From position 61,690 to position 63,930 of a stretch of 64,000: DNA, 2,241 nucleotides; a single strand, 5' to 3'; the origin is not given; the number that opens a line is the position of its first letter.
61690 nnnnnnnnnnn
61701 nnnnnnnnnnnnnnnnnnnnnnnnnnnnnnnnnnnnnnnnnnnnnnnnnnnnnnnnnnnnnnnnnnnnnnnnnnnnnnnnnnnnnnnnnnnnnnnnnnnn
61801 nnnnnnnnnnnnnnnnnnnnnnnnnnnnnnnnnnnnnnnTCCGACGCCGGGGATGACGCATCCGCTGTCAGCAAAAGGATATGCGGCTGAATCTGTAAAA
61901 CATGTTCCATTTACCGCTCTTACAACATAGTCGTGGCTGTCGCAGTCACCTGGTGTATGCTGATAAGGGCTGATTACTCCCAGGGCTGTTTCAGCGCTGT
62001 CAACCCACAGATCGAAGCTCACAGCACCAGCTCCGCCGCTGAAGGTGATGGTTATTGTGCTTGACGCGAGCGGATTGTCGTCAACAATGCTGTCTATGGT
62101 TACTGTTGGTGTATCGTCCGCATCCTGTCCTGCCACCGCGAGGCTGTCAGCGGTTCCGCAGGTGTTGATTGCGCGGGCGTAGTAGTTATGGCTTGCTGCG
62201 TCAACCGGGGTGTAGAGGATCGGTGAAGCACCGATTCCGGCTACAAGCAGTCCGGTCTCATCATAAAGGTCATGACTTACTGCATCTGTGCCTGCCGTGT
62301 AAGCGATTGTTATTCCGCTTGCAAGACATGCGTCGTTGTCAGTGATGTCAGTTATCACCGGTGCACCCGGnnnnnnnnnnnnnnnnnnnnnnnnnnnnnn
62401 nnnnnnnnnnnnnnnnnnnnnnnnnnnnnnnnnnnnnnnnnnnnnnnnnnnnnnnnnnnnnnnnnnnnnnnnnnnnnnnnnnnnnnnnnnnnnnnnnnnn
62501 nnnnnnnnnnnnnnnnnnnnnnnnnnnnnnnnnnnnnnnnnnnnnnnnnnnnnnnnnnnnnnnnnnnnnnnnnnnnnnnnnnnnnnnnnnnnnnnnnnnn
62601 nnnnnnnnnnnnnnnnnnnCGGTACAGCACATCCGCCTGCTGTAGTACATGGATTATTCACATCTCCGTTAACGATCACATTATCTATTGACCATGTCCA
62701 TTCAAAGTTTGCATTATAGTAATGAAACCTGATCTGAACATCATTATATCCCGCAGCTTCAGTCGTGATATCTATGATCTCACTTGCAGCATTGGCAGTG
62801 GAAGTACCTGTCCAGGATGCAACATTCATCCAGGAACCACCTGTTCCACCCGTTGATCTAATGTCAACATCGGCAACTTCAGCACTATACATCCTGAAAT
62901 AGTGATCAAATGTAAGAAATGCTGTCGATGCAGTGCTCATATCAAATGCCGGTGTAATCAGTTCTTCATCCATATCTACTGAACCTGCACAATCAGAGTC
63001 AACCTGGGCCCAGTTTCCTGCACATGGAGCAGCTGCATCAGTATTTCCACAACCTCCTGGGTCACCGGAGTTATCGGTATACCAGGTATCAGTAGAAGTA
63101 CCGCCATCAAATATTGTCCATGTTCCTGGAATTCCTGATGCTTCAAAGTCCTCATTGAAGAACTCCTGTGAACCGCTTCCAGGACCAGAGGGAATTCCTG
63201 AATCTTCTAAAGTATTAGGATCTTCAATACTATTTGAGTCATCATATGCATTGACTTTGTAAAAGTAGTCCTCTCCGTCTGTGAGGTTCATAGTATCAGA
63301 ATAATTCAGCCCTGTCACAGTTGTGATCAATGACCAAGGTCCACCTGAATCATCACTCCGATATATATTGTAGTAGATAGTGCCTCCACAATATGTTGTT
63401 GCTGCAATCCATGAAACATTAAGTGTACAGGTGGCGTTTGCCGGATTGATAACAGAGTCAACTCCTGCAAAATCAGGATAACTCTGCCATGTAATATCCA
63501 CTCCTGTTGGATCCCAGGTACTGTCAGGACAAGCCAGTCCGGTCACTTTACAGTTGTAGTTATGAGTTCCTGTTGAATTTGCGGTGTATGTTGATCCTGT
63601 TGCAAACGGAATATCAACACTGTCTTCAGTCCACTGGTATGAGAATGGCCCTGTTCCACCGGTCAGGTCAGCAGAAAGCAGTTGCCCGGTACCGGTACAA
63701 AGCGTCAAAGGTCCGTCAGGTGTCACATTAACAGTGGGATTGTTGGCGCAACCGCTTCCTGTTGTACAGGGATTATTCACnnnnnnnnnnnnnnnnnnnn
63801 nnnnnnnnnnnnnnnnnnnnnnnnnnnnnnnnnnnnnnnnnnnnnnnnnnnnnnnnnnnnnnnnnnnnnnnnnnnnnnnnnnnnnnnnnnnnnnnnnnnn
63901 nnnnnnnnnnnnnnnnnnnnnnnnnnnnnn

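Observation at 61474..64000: GC-rich giant surface protein with tandemly duplicated choice-of-anchor-J-like modules and a PKD-like domain, lacking a recognisable sorting signal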

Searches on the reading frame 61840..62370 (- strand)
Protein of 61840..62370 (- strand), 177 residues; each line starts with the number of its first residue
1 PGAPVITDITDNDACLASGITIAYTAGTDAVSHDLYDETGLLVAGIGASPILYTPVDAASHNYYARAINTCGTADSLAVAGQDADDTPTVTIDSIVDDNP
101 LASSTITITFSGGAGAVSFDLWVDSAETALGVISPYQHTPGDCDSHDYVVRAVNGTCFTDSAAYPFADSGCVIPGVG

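Call 32: search_protein_families(library=pfam, proteins=[window:61840-62370:-], max_evalue=10)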
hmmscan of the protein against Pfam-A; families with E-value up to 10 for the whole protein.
window:61840-62370:- (177 aa): 2 families
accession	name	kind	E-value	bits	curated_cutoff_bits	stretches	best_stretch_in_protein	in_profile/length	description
PF19081.6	Ig_7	-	0.00095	19.9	27.3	1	1-78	1-77/84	Ig-like domain CHU_C associated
PF18630.7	Peptidase_M60_C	-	0.019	15.6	26.2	0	18-40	7-29/65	Peptidase M60 C-terminal domain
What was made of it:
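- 61861..62370 (-): Two tandem Ig/FN3-like repeats of about 85 aa each (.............; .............). Weak Ig_7 match, E 9.5e-4, below the cutoff (call 32).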

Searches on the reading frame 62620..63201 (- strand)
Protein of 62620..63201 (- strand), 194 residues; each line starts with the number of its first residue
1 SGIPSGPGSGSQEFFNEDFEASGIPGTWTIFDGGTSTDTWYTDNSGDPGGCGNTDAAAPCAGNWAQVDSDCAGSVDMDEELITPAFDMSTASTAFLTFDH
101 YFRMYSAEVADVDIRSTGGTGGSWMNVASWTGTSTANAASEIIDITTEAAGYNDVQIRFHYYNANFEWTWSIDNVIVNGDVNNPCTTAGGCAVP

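Call 32: search_protein_families(library=pfam, proteins=[window:62620-63201:-], max_evalue=10)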
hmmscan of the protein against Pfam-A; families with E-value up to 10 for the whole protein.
window:62620-63201:- (194 aa): 1 family
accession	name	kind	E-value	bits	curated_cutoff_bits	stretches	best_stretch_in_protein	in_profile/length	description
PF21471.3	Reelin_subrepeat-B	-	0.046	13.9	27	1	87-177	31-126/127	Reelin subrepeat B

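Call 33: search_protein_families(library=ncbifam, proteins=[window:62620-63201:-], max_evalue=1)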
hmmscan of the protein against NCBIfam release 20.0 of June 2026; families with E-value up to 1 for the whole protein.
window:62620-63201:- (194 aa): 0 families
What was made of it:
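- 62635..63201 (-): MAM-like / choice-of-anchor-J-like jelly-roll module, copy B (complete). The module itself shows only Reelin_subrepeat-B at E 0.046 (call 32) and no NCBIfam hit (call 33).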

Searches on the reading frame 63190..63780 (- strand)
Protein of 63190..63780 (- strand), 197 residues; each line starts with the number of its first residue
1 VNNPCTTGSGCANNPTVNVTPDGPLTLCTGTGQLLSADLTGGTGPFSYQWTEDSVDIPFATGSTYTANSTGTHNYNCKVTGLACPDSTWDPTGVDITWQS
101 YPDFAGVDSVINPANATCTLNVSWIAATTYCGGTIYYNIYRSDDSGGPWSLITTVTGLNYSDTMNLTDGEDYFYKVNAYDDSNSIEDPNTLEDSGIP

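Call 32: search_protein_families(library=pfam, proteins=[window:63190-63780:-], max_evalue=10)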
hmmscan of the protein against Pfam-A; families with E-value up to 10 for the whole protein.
window:63190-63780:- (197 aa): 0 families
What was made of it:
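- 63490..63774 (-): Cys-containing Ig-like module (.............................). There is no Pfam hit (call 32).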
